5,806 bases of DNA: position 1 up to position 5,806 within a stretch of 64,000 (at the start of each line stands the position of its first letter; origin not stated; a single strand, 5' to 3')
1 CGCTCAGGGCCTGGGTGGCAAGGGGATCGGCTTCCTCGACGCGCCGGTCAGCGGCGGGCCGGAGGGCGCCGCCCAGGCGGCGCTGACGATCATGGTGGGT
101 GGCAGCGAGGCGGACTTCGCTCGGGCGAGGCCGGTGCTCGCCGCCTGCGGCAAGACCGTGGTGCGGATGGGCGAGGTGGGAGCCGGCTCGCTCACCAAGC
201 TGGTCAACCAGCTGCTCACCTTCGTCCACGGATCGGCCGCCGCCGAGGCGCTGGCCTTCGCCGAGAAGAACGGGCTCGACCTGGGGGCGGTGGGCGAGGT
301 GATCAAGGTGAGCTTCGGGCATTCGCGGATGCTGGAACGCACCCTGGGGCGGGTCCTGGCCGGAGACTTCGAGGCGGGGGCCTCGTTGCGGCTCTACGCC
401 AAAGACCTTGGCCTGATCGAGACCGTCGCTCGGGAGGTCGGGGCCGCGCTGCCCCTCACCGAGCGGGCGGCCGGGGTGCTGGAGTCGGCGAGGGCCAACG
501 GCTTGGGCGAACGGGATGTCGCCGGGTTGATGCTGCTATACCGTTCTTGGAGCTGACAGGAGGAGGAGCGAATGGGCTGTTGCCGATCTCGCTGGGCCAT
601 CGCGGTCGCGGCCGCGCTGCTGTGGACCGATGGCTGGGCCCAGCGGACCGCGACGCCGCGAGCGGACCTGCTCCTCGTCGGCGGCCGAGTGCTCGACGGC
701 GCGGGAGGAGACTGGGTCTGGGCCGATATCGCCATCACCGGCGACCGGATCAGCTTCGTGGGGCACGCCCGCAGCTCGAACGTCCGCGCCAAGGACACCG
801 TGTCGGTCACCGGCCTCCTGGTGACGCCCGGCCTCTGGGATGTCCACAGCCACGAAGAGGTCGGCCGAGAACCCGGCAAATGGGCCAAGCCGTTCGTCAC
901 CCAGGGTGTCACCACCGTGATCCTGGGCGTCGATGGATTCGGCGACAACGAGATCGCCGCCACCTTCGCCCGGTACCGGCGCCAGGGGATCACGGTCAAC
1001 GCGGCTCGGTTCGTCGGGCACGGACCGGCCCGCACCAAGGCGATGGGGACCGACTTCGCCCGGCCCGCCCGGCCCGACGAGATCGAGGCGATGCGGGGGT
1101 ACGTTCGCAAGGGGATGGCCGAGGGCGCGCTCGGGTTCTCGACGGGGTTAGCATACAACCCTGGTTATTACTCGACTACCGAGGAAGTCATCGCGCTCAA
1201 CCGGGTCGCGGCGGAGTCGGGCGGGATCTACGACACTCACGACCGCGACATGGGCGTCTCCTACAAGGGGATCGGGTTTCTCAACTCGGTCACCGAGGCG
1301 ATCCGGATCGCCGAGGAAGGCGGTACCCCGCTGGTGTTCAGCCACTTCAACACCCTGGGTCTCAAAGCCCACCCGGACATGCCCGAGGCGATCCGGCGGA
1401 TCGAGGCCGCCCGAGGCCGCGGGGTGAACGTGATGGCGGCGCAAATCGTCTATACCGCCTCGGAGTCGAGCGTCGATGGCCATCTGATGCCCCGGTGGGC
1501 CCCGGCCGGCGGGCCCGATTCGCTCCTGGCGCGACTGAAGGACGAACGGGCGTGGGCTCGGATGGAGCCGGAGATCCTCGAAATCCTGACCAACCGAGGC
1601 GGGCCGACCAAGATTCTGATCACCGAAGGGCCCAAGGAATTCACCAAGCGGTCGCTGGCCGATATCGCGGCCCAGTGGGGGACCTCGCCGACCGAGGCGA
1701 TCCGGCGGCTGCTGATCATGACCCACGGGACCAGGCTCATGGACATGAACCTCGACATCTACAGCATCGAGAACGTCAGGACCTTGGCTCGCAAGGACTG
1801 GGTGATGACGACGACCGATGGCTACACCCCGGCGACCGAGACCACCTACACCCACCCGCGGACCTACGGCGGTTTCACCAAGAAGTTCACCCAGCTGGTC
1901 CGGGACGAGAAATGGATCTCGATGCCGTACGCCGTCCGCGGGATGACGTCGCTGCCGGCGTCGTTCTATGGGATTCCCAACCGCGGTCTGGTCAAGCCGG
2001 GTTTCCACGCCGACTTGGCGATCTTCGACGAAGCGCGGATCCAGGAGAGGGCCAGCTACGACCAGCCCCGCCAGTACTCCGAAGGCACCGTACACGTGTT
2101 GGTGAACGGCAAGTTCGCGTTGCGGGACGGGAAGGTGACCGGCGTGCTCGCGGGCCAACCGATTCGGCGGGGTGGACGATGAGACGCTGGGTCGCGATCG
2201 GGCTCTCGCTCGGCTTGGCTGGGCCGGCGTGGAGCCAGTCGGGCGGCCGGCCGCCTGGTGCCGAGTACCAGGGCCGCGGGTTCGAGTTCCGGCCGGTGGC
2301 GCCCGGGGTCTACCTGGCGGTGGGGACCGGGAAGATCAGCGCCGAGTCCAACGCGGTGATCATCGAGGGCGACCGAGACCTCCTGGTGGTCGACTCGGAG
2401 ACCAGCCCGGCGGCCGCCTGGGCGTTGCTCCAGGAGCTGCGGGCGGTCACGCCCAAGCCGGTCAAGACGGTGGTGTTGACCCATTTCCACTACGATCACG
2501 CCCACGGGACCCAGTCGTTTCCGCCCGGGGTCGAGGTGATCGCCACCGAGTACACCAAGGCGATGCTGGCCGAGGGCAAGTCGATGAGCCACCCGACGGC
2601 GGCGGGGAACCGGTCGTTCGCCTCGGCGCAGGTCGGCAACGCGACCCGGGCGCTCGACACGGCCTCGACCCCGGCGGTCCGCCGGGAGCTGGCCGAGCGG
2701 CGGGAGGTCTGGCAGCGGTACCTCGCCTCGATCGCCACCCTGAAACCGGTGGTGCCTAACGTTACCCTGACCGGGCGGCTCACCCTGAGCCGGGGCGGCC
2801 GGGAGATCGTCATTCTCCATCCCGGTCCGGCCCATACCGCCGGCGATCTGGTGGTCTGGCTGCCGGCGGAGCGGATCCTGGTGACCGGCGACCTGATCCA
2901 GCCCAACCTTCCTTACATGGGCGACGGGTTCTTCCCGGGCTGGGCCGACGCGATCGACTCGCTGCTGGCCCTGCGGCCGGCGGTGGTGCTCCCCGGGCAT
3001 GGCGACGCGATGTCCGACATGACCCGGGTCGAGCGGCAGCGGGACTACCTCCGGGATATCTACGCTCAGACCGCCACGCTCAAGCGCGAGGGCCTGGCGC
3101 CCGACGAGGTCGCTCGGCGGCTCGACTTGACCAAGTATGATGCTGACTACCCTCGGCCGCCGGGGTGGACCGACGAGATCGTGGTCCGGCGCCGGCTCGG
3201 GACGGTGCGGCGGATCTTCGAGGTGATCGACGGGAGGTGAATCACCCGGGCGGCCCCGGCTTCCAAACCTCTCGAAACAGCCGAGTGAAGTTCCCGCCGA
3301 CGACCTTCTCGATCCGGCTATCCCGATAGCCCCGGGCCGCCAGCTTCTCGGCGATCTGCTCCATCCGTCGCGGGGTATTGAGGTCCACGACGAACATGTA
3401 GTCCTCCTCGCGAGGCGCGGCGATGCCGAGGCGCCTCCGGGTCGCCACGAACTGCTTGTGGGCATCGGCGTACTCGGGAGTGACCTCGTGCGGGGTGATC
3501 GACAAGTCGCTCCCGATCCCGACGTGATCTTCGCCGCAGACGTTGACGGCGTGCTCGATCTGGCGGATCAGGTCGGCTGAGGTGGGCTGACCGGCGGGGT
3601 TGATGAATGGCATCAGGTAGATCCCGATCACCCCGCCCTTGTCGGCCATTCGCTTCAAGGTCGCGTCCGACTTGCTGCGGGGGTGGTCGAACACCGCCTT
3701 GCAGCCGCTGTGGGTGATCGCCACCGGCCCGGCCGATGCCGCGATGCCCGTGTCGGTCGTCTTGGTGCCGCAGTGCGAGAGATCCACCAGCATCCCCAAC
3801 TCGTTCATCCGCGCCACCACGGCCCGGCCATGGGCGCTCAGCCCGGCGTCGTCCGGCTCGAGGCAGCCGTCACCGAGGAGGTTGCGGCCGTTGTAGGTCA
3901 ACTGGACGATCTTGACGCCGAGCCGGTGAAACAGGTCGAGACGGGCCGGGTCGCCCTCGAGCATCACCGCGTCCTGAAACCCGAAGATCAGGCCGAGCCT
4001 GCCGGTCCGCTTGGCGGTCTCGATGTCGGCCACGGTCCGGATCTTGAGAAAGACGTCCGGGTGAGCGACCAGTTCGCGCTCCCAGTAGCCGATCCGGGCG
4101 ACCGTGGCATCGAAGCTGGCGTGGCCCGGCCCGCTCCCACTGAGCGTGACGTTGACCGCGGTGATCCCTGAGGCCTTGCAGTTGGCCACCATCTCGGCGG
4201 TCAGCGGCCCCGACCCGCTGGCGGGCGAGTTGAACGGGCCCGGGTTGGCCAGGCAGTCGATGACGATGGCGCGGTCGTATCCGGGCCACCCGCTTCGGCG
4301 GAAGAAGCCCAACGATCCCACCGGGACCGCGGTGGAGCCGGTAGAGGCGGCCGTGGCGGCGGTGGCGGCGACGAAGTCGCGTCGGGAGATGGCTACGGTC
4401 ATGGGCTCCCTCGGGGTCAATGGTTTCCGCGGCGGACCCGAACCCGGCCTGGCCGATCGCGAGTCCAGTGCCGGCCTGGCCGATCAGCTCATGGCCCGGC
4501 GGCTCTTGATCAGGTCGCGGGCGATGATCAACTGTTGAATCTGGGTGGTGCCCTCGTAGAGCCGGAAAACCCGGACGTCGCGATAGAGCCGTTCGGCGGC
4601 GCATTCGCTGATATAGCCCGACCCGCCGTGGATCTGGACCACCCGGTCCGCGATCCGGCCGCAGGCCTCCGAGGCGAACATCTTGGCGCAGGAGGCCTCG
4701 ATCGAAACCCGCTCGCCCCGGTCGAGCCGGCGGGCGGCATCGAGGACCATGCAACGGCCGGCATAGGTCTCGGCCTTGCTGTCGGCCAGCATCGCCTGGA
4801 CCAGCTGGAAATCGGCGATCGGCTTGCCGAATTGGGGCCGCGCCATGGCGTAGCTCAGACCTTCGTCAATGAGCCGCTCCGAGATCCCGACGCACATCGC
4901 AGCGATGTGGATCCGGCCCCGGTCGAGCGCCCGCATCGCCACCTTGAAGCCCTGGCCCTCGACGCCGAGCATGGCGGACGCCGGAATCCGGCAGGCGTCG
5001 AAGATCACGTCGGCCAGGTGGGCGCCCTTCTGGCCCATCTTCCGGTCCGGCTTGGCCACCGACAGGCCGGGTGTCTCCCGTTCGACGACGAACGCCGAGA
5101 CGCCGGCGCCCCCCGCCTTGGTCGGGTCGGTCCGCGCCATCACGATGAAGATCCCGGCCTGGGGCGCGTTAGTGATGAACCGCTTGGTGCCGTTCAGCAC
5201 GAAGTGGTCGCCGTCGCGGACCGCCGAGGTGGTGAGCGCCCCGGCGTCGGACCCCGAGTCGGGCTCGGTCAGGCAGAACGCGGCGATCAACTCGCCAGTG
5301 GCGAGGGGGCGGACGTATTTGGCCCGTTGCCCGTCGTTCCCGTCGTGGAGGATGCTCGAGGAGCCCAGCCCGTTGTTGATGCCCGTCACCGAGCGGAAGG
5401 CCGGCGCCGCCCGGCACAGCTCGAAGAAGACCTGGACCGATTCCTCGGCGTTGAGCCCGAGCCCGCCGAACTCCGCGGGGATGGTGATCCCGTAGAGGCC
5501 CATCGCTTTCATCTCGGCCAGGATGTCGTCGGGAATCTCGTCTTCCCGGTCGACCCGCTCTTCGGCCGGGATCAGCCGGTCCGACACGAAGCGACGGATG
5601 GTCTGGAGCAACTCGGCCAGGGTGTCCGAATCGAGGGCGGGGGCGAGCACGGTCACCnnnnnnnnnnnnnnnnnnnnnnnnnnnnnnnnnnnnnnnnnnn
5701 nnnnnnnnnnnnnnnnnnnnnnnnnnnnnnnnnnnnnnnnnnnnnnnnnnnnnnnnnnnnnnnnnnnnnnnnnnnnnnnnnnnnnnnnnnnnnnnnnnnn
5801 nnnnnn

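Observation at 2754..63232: Octamer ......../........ is about ten-fold over-represented and scattered through genes on both strands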

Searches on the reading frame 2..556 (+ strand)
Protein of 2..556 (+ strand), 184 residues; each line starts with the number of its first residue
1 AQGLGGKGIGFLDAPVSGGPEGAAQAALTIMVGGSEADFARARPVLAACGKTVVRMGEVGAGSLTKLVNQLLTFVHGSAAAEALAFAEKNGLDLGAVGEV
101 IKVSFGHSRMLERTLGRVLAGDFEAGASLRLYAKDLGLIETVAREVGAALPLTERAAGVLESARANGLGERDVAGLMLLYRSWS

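Call 33: search_protein_families(library=pfam, proteins=[window:2-556:+], max_evalue=0.01)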
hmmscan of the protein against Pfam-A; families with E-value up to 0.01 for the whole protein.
window:2-556:+ (184 aa): 2 families
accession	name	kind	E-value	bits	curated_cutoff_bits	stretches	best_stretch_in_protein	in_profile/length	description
PF14833.11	NAD_binding_11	-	2.7e-30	105.6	30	1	60-177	1-119/122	NAD-binding of NADP-dependent 3-hydroxyisobutyrate dehydrogenase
PF03446.21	NAD_binding_2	-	1.7e-15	57.8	21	1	5-57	108-161/161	NAD binding domain of 6-phosphogluconate dehydrogenase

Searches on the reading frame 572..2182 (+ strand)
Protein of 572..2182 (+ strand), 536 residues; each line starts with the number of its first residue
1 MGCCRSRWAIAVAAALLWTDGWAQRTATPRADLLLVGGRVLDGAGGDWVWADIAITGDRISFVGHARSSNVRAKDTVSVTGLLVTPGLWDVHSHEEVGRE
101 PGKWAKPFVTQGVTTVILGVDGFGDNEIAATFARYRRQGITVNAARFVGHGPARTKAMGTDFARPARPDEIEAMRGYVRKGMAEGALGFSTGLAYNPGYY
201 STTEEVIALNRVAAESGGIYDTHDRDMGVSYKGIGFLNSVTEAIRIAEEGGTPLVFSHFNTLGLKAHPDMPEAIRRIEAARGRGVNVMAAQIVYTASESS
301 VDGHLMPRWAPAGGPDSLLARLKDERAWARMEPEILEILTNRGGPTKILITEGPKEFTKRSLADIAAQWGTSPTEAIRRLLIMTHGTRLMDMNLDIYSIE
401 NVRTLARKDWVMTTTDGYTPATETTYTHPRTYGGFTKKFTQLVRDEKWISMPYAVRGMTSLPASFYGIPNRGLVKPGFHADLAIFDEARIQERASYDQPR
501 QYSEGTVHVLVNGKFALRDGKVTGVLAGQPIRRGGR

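Call 7: search_protein_families(library=pfam, proteins=[window:572-2182:+])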
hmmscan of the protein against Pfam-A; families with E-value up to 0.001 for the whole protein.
window:572-2182:+ (536 aa): 2 families
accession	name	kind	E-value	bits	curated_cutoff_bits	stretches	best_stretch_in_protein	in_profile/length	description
PF07969.17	Amidohydro_3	-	7.4e-20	72.3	29.7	2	378-515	341-470/472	Amidohydrolase family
PF01979.26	Amidohydro_1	-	9.9e-07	28.7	25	0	453-497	285-323/345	Amidohydrolase family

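Call 50: find_encoding_contigs(protein=window:572-2182:+, flank=10000, max_places=4)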
Protein window:572-2182:+ (536 aa): 2 contigs read that carry it; 2 places shown.
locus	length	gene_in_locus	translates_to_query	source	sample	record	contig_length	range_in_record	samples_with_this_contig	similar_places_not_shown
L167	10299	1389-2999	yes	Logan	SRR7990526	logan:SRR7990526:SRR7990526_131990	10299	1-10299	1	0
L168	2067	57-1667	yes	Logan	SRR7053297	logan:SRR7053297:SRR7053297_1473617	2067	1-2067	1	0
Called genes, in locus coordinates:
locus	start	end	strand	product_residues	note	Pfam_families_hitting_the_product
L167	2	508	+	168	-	?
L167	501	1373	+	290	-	PF03446:NAD_binding_2, PF03807:F420_oxidored (weak), PF14833:NAD_binding_11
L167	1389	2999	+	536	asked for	PF01979:Amidohydro_1 (faint), PF07969:Amidohydro_3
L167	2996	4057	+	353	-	PF00753:Lactamase_B, PF12706:Lactamase_B_2 (weak)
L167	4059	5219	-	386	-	PF01244:Peptidase_M19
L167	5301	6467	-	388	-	PF02771:Acyl-CoA_dh_N, PF02770:Acyl-CoA_dh_M, PF00441:Acyl-CoA_dh_1, PF22924:ACOX_C_alpha1 (faint), PF08028:Acyl-CoA_dh_2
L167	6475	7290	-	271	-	PF05853:BKACE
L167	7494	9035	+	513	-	PF04389:Peptidase_M28, PF01546:Peptidase_M20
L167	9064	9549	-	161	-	PF00255:GSHPx, PF00578:AhpC-TSA (faint)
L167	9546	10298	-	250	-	?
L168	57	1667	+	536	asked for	PF01979:Amidohydro_1 (faint), PF07969:Amidohydro_3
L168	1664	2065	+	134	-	?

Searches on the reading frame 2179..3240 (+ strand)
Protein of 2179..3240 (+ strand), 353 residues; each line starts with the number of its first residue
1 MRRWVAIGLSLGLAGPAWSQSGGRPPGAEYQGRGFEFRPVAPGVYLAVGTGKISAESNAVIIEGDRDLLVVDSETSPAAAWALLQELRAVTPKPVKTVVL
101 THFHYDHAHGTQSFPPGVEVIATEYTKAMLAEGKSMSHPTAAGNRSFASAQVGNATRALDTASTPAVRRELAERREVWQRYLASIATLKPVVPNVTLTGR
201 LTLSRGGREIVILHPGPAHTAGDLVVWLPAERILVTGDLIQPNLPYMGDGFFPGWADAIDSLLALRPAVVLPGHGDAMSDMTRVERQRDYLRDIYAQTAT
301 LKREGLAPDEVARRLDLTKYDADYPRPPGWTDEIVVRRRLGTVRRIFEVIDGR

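Call 31: search_protein_families(library=pfam, proteins=[window:2179-3240:+], max_evalue=0.01)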
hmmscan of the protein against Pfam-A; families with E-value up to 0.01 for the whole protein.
window:2179-3240:+ (353 aa): 2 families
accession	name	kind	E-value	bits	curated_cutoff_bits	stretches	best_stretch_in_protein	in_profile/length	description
PF00753.33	Lactamase_B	-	4.5e-23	82.6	22.7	1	57-274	6-196/196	Metallo-beta-lactamase superfamily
PF12706.13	Lactamase_B_2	-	5.4e-07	29.9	27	1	83-134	11-74/200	Beta-lactamase superfamily domain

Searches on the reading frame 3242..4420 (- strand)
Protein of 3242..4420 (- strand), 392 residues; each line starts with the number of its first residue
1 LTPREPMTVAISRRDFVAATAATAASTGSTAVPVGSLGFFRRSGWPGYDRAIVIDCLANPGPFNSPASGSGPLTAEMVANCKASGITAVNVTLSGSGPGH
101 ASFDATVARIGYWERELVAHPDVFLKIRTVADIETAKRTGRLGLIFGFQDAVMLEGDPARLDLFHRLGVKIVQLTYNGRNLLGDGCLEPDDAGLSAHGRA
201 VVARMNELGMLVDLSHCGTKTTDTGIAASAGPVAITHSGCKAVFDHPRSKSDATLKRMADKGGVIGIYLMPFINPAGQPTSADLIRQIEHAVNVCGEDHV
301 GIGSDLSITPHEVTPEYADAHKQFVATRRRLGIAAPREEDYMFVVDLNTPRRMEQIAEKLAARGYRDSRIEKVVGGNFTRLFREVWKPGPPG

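Call 7: search_protein_families(library=pfam, proteins=[window:3242-4420:-])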
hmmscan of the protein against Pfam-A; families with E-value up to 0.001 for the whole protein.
window:3242-4420:- (392 aa): 1 family
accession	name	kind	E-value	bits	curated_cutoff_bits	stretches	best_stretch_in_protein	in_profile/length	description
PF01244.27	Peptidase_M19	-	3e-75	253.8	26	1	78-384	39-319/319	Membrane dipeptidase (Peptidase family M19)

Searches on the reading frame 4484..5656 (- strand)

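Call 31: search_protein_families(library=pfam, proteins=[window:4484-5656:-], max_evalue=0.01)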
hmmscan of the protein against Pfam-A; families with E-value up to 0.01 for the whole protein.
window:4484-5656:- (390 aa): 6 families
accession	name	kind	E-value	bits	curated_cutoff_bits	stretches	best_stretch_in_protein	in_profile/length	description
PF00441.29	Acyl-CoA_dh_1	-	1.4e-49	168.6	22.4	1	234-382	1-149/150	Acyl-CoA dehydrogenase, C-terminal domain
PF02770.24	Acyl-CoA_dh_M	-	1.5e-27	96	33.3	1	126-222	1-97/97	Acyl-CoA dehydrogenase, middle domain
PF02771.21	Acyl-CoA_dh_N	-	2.2e-27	96.1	22.9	1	12-122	3-113/113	Acyl-CoA dehydrogenase, N-terminal domain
PF08028.16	Acyl-CoA_dh_2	-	5e-19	69.4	22.7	1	250-370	2-132/134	Acyl-CoA dehydrogenase, C-terminal domain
PF22924.1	ACOX_C_alpha1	-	7.8e-06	26.2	27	1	248-382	8-168/169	Acyl-CoA oxidase, C-alpha1 domain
PF21343.2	ACAD9-ACADV_C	-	0.00021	22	27.8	1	275-344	27-97/120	ACAD9/ACADV, C-terminal domain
